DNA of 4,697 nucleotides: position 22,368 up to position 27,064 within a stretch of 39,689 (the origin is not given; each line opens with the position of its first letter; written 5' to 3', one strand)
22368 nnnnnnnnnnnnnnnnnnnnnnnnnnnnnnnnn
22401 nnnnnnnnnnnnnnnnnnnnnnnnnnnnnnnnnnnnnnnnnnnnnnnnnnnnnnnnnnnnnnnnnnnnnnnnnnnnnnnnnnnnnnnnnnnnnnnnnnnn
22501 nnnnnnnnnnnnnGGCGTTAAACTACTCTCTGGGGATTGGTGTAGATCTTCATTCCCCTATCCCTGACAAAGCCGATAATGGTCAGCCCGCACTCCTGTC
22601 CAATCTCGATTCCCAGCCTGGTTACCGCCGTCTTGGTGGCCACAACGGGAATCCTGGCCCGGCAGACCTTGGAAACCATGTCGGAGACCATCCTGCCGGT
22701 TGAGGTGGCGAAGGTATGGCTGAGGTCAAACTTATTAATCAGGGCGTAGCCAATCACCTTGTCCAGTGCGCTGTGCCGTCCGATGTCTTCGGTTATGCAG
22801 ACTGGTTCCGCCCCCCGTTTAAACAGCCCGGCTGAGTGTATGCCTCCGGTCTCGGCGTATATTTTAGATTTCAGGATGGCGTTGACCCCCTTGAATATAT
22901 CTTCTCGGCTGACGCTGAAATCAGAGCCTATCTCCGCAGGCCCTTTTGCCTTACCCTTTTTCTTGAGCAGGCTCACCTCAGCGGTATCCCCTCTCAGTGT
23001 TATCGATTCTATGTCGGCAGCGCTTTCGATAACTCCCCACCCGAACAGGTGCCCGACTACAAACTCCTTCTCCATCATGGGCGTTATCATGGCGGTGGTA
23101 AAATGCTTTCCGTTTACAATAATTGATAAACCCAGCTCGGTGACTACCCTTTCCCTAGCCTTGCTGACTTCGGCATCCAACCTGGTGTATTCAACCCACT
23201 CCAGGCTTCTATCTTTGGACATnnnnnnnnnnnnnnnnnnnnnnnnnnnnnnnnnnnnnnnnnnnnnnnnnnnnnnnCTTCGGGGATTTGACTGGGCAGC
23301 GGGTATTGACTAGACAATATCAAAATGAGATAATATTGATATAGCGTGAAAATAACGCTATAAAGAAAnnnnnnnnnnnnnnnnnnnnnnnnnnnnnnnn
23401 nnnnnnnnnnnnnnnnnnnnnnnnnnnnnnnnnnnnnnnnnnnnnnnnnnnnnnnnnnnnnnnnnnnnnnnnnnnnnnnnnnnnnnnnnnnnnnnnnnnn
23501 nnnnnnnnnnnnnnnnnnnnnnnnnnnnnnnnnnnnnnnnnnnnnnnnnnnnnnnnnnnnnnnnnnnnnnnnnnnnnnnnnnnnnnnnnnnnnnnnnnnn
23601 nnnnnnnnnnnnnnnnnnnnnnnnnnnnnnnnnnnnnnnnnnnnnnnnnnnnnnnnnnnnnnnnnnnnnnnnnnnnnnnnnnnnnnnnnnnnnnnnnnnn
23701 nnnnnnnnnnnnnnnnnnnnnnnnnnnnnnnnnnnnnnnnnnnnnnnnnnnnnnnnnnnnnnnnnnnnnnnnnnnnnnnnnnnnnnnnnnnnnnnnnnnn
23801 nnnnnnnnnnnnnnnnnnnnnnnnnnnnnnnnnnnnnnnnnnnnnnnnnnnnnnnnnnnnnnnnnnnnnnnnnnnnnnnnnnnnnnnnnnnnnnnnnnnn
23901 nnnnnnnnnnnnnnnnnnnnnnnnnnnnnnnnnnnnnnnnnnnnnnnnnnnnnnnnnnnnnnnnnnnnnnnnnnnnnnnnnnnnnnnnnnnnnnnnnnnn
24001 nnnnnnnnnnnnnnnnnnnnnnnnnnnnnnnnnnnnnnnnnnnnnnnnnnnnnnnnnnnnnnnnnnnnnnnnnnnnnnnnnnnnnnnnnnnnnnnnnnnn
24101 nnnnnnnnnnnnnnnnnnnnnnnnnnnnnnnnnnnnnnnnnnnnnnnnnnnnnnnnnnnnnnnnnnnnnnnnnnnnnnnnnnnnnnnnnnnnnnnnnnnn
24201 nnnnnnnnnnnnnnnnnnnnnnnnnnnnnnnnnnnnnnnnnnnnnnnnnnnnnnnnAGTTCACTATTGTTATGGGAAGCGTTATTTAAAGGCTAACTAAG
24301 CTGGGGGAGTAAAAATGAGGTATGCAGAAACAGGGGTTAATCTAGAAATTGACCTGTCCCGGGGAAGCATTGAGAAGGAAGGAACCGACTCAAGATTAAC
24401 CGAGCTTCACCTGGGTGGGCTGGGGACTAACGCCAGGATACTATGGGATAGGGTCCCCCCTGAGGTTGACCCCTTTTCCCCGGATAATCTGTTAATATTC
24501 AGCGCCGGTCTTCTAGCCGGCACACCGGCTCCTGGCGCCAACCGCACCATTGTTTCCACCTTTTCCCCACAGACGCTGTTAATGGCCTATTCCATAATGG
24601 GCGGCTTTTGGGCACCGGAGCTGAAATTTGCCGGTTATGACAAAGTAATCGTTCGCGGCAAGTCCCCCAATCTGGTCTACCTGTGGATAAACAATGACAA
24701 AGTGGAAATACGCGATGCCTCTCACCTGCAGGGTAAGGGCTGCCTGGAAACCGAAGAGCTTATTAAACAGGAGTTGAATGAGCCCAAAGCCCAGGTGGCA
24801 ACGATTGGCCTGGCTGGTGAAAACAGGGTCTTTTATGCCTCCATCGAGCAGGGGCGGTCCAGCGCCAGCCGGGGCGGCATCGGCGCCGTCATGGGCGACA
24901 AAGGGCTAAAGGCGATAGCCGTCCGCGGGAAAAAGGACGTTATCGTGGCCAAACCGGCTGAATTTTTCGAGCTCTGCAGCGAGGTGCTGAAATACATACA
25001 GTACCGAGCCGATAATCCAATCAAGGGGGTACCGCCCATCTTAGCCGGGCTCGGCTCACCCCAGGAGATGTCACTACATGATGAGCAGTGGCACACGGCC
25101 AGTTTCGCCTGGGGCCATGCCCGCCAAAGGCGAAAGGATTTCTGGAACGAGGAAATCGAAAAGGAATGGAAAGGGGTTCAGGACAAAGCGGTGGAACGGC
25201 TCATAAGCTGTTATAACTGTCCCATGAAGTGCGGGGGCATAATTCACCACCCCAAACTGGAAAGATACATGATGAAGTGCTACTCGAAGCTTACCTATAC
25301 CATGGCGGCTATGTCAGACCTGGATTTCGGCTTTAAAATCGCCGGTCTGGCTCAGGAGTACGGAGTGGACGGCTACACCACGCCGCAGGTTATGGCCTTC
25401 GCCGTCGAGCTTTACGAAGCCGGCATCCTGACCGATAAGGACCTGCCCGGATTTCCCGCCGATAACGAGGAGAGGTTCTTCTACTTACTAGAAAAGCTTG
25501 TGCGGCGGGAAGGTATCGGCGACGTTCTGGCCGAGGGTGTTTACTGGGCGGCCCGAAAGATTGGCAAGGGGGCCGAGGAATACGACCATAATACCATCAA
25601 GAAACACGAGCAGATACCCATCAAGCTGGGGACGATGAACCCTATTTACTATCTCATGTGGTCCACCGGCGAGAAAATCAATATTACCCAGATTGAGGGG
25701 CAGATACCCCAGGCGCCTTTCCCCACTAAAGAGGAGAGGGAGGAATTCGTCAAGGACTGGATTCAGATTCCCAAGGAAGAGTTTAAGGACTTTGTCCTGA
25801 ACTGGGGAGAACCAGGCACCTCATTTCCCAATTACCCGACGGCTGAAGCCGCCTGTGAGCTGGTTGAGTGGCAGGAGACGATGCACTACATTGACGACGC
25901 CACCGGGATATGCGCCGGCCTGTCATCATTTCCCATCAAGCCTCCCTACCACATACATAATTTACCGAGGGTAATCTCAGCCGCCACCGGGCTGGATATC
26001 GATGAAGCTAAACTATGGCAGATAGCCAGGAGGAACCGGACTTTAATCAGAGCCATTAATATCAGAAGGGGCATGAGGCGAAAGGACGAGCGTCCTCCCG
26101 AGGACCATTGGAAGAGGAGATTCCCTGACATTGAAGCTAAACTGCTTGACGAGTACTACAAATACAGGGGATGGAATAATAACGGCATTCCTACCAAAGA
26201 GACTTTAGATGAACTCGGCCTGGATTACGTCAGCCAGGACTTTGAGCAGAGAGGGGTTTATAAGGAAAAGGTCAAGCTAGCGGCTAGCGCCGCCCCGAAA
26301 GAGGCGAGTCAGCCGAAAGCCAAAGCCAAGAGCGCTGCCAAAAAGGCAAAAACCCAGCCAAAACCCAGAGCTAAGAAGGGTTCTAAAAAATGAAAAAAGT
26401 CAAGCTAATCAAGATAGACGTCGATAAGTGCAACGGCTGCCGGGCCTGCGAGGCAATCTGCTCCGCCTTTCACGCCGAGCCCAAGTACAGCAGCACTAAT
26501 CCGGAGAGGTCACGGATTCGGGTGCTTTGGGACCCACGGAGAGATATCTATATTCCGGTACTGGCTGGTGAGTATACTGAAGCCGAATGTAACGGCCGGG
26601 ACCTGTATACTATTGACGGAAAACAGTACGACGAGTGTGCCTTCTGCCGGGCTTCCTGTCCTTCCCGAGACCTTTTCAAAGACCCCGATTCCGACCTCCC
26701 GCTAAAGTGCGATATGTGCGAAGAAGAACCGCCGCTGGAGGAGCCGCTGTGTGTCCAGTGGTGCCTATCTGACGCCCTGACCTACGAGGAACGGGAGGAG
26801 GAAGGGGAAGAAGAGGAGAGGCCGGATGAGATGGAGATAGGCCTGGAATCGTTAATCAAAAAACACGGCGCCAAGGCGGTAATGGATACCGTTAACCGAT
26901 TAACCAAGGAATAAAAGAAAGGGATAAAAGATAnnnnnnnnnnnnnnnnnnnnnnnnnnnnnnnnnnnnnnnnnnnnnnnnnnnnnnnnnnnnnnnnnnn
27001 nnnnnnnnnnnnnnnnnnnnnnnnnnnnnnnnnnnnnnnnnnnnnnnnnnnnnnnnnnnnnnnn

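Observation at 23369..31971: PaaX-type regulator followed by a complete BamBCDEF-like (class II, tungsten) benzoyl-CoA-reductase-type cluster without adjacent BamGHI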

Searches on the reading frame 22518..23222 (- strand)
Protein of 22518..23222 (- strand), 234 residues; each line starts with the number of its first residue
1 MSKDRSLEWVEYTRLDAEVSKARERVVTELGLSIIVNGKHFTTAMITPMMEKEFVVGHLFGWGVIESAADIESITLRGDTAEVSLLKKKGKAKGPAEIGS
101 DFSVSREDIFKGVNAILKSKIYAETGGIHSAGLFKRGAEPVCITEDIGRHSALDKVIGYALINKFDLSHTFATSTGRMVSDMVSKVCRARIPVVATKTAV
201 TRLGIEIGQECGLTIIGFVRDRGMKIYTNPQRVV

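Call 5: search_protein_families(library=pfam, proteins=[window:22518-23222:-], max_evalue=0.00001)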
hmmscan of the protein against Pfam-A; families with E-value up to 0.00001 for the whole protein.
window:22518-23222:- (234 aa): 1 family
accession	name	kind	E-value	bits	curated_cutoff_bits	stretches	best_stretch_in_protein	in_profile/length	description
PF02634.21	FdhD-NarQ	-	2.7e-57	194.7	27.2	2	99-233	101-236/237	FdhD/NarQ family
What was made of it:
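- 22518..23222 (-): fdhD-like sulfurtransferase gene, transcribed divergently from paaX. Probable maturation factor for a W/Mo-pterin enzyme. It travels with the bam cluster. Pfam FdhD-NarQ (call 5).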

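Call 53: search_protein_families(library=ncbifam, proteins=[window:22518-23222:-], max_evalue=1e-10)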
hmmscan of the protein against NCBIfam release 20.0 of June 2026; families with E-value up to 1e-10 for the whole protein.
window:22518-23222:- (234 aa): 2 families
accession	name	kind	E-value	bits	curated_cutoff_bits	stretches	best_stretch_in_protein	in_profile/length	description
NF001943.0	PRK00724.1-2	equivalog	1.5e-50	171.7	269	2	100-233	137-272/274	formate dehydrogenase accessory sulfurtransferase FdhD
TIGR00129.1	fdhD_narQ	equivalog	3.8e-46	157.4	140.9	1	24-233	3-235/237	formate dehydrogenase accessory sulfurtransferase FdhD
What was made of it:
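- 22518..23222 (-): NCBIfam TIGR00129 scores 157 bits, above the 140.9 cutoff (call 53).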

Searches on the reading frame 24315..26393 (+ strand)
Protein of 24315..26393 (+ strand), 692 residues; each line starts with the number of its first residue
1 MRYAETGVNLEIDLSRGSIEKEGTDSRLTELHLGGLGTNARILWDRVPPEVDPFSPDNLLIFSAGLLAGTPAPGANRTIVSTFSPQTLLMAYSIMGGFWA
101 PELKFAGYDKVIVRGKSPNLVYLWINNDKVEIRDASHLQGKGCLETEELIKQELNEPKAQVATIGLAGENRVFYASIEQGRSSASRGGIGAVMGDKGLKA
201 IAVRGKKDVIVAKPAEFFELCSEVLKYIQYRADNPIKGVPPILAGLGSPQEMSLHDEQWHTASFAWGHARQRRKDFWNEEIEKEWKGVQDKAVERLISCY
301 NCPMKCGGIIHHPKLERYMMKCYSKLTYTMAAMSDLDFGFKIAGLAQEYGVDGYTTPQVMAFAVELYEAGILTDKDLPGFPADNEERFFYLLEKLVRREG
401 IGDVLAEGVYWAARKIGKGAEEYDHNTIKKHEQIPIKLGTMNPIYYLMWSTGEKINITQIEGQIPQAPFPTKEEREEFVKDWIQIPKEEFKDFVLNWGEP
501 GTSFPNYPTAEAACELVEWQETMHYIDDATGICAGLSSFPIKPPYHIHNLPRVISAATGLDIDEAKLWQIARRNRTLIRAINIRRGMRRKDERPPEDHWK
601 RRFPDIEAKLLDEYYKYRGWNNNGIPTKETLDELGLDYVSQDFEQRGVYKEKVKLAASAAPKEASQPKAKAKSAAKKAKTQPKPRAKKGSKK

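Call 4: search_protein_families(library=pfam, proteins=[window:24315-26393:+])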
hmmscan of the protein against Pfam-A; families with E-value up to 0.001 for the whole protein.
window:24315-26393:+ (692 aa): 2 families
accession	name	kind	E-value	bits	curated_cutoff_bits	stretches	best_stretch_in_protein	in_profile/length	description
PF02730.20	AFOR_N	-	3.5e-70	236.2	29.8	1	10-205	4-198/199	Aldehyde ferredoxin oxidoreductase, N-terminal domain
PF01314.23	AFOR_C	-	8.7e-64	216.5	27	1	242-636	19-385/385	Aldehyde ferredoxin oxidoreductase, domains 2 & 3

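Call 8: search_solved_structures(query=window:24315-26393:+, show_alignments=1)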
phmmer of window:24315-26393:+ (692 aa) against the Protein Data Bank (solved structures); distinct sequences matched with E-value up to 0.001: 9.
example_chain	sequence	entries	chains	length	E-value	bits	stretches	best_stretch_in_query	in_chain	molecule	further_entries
4z3w_A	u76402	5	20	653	0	1087.4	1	1-649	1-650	Benzoyl-CoA reductase, putative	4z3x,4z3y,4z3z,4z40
1aor_A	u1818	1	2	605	2.7e-69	237.1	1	3-418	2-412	ALDEHYDE FERREDOXIN OXIDOREDUCTASE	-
9mqx_D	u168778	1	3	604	9.5e-60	205.6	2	9-418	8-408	Aldehyde:ferredoxin oxidoreductase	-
8c0z_A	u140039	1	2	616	5.3e-56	193.2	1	10-409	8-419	Aldehyde:ferredoxin oxidoreductase,tungsten-containing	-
9g7j_A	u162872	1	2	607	1.2e-53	185.5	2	4-435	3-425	Aldehyde ferredoxin oxidoreductase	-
1b25_A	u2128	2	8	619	1.1e-45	159.1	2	7-418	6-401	PROTEIN (FORMALDEHYDE FERREDOXIN OXIDOREDUCTASE) | FORMALDEHYDE FERREDOXIN OXIDOREDUCTASE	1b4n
6x1o_A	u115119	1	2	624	1.4e-44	155.5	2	3-206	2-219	Formaldehyde:ferredoxin oxidoreductase wor5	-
6x6u_A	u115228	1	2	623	1.4e-44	155.4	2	3-206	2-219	Formaldehyde:ferredoxin oxidoreductase wor5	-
9q1t_A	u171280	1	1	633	2.6e-36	128.1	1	11-416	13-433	Tungsten-dependent aldehyde oxidoreductase WOR83 from Haloferax volcanii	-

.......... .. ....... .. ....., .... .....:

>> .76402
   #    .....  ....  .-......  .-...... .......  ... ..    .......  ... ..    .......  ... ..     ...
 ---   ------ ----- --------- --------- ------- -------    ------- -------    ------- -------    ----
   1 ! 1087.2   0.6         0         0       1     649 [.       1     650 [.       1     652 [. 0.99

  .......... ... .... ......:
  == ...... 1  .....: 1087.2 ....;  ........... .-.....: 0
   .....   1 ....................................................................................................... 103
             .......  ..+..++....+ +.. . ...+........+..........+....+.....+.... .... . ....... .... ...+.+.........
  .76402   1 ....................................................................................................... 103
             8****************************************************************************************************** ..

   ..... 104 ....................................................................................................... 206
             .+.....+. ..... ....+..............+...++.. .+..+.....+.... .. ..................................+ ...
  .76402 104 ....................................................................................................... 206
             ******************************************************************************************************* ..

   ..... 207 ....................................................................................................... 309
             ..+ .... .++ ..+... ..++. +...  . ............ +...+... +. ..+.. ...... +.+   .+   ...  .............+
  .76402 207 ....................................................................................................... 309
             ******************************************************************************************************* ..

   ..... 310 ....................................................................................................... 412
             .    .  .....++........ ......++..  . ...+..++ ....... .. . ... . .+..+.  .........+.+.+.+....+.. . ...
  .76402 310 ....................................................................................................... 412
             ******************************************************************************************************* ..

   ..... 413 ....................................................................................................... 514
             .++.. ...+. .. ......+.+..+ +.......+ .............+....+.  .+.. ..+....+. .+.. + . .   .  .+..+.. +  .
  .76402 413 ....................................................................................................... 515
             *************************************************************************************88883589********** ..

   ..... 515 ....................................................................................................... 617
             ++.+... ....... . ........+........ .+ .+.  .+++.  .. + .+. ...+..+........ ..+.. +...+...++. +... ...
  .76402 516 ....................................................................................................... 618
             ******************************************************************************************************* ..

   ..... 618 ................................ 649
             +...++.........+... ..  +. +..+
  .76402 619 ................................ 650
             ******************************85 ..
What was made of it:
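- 24315..26393 (+): bamB: the tungsten-bis-pterin, [4Fe-4S] catalytic subunit (692 aa). 1087 bits against 4Z3W_A (call 8).
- On Class II (W-dependent, ATP-independent) benzoyl-CoA reductase, Bam type: 1087 bits against 4Z3W_A and 237 against 1AOR (call 8).
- On Aldehyde-oxidising AOR/FOR/WOR enzymes: The best aldehyde AOR scores 237 bits, against 1087 bits for BamB (call 8).
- Closest known: Aldehyde:ferredoxin oxidoreductases. Different: These score only 128-237 bits, against 1087 bits for BamB (call 8).
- BamB scores 1087 bits against 4Z3W_A and 237 bits against 1AOR (call 8).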

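Call 16: find_related_loci(query=window:24315-26393:+, collection=genome_contigs, flank=10000)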
Query window:24315-26393:+ (692 aa) in genome_contigs; peptide patterns used: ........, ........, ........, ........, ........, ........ (x = any residue, [..] = any of these).
600 stretches matched a pattern (row limit reached: there are more); 594 encode a relative of the query (tblastn E <= 1e-3); the best 80 are kept; 80 distinct loci.
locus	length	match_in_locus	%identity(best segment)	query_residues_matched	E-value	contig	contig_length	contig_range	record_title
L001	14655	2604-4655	89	1-684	0e+0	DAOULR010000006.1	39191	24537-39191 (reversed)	MAG TPA_asm: Dehalococcoidales bacterium isolate W31_48 k127_965483, whole genome shotgun sequence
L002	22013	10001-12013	86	1-681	0e+0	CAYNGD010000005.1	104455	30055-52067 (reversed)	MAG TPA_asm: uncultured Dehalococcoidales bacterium isolate binchicken_co178_75 genome assembly, contig: NODE_388_length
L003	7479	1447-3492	86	1-692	0e+0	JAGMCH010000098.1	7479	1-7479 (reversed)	MAG: Dehalococcoidales bacterium isolate RS_16_7 ZL425.bin.7.fa_98, whole genome shotgun sequence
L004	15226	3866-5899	86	1-681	0e+0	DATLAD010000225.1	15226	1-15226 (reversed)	MAG TPA_asm: Dehalococcoidales bacterium isolate SMAG_U14262 k141_856055, whole genome shotgun sequence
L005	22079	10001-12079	80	1-688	0e+0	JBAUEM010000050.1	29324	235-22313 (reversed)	MAG: Dehalococcoidia bacterium isolate MFD13097_ilm_asm_bin13 k127_249909, whole genome shotgun sequence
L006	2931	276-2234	81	1-648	0e+0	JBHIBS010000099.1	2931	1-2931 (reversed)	MAG: bacterium isolate K_1_bin.22 NODE_18952_length_2931_cov_12.079972, whole genome shotgun sequence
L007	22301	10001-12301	75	1-692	0e+0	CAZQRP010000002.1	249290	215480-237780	MAG TPA_asm: uncultured Dehalococcoidales bacterium isolate binchicken_co178_251 genome assembly, contig: NODE_74_length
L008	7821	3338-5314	78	1-661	0e+0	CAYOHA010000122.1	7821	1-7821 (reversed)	MAG TPA_asm: uncultured Dehalococcoidales bacterium isolate binchicken_co376_250 genome assembly, contig: NODE_11861_len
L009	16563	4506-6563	76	1-681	0e+0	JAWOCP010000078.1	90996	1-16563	MAG: Dehalococcoidia bacterium isolate BLK5-1.bin.32 k191_1826999, whole genome shotgun sequence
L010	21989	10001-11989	78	1-665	0e+0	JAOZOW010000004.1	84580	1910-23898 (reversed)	MAG: Deltaproteobacteria bacterium isolate GMC4.metabat2.101 GMC4_82_length_84580_cov_19.038379, whole genome shotgun se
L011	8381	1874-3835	78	1-648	0e+0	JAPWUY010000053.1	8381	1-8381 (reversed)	MAG: Thermodesulfobacteriota bacterium isolate RSWS15 scaffold_1933_c1, whole genome shotgun sequence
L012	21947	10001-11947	78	1-648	0e+0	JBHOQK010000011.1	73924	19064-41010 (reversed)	MAG: Dehalococcoidia bacterium isolate C0_12 k141_58013, whole genome shotgun sequence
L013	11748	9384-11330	76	1-648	0e+0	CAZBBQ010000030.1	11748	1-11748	MAG TPA_asm: uncultured Desulfobacteraceae bacterium isolate SRP191223_co2_79 genome assembly, contig: NODE_4363_length_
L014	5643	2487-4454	77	1-650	0e+0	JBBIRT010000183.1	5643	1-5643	MAG: Deltaproteobacteria bacterium isolate SLS170214_bin_356 NODE_13130_length_5643_cov_4.339298, whole genome shotgun s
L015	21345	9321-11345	73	1-678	0e+0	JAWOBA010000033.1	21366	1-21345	MAG: Desulfatiglandales bacterium isolate BLK2-2.bin.228 k191_1916869, whole genome shotgun sequence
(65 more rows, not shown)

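Call 53: search_protein_families(library=ncbifam, proteins=[window:24315-26393:+], max_evalue=1e-10)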
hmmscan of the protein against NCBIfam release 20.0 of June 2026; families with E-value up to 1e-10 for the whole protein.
window:24315-26393:+ (692 aa): 1 family
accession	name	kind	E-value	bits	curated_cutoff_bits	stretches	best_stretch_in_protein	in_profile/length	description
NF007354.0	PRK09849.1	equivalog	2.7e-65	221.3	868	1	6-332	9-343/703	aldehyde ferredoxin oxidoreductase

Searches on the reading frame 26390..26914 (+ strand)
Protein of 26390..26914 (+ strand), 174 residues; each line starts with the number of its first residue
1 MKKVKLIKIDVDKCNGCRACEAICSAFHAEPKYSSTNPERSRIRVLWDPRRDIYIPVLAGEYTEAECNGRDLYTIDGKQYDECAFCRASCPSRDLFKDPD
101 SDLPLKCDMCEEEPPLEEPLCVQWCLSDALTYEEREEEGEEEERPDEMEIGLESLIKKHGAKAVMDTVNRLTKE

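Call 4: search_protein_families(library=pfam, proteins=[window:26390-26914:+])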
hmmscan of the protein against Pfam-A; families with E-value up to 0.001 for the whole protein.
window:26390-26914:+ (174 aa): 5 families
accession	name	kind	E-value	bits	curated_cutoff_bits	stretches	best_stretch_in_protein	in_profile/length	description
PF13237.11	Fer4_10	-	2.8e-05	24.4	25.5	0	7-28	2-22/53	4Fe-4S dicluster domain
PF12838.12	Fer4_7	-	2.9e-05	24.9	27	0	13-92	1-50/52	4Fe-4S dicluster domain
PF12837.12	Fer4_6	-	6.4e-05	23.2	25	1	7-25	2-20/24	4Fe-4S binding domain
PF12797.12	Fer4_2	-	0.00023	21.4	24.5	1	7-26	3-22/22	4Fe-4S binding domain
PF13247.11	Fer4_11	-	0.00079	20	26.2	1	76-133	39-98/100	4Fe-4S dicluster domain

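Call 9: search_solved_structures(query=window:26390-26914:+, max_evalue=0.01, show_alignments=1)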
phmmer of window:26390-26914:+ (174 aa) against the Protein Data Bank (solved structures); distinct sequences matched with E-value up to 0.01: 7.
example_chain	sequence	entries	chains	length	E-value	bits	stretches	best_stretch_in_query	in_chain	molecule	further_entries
4z3w_E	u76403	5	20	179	8.7e-76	256.8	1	4-173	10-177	Iron-sulfur cluster-binding oxidoreductase, putative benzoyl-CoA reductase electron transf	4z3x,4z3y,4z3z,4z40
8c0z_C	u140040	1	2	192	8.7e-07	32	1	5-136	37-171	Iron-sulfur cluster-binding protein potential subunit of aldehyde oxidoreductase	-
1kqf_B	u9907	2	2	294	0.00014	24.8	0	82-140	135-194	FORMATE DEHYDROGENASE, NITRATE-INDUCIBLE, IRON-SULFUR SUBUNIT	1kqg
30gj_B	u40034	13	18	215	0.0015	21.4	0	59-137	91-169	Formate dehydrogenase, beta subunit, putative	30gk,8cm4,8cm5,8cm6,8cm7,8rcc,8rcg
6sdr_B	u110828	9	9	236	0.0017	21.3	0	59-137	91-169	Formate dehydrogenase, beta subunit, putative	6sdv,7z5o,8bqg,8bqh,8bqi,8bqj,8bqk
1h0h_B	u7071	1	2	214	0.0021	20.9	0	9-37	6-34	FORMATE DEHYDROGENASE SUBUNIT BETA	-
8rc8_B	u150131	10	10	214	0.0023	20.9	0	59-137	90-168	Formate dehydrogenase, beta subunit, putative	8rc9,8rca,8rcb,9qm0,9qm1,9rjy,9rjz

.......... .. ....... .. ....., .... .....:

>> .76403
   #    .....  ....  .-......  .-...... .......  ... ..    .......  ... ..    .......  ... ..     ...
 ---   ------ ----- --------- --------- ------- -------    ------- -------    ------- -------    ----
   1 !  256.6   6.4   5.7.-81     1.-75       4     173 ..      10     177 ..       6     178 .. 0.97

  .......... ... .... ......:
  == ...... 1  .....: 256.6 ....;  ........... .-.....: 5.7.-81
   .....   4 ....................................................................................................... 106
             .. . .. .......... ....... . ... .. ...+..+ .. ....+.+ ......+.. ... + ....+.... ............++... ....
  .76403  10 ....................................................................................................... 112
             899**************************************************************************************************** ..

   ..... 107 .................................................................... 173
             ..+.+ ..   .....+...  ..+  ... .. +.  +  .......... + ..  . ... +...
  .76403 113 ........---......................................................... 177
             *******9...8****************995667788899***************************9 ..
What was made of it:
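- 26390..26914 (+): bamC: the 3x[4Fe-4S] electron-transfer subunit (174 aa). 257 bits against 4Z3W_E (call 9).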

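Call 53: search_protein_families(library=ncbifam, proteins=[window:26390-26914:+], max_evalue=1e-10)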
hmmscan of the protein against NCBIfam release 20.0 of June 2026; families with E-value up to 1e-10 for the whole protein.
window:26390-26914:+ (174 aa): 0 families
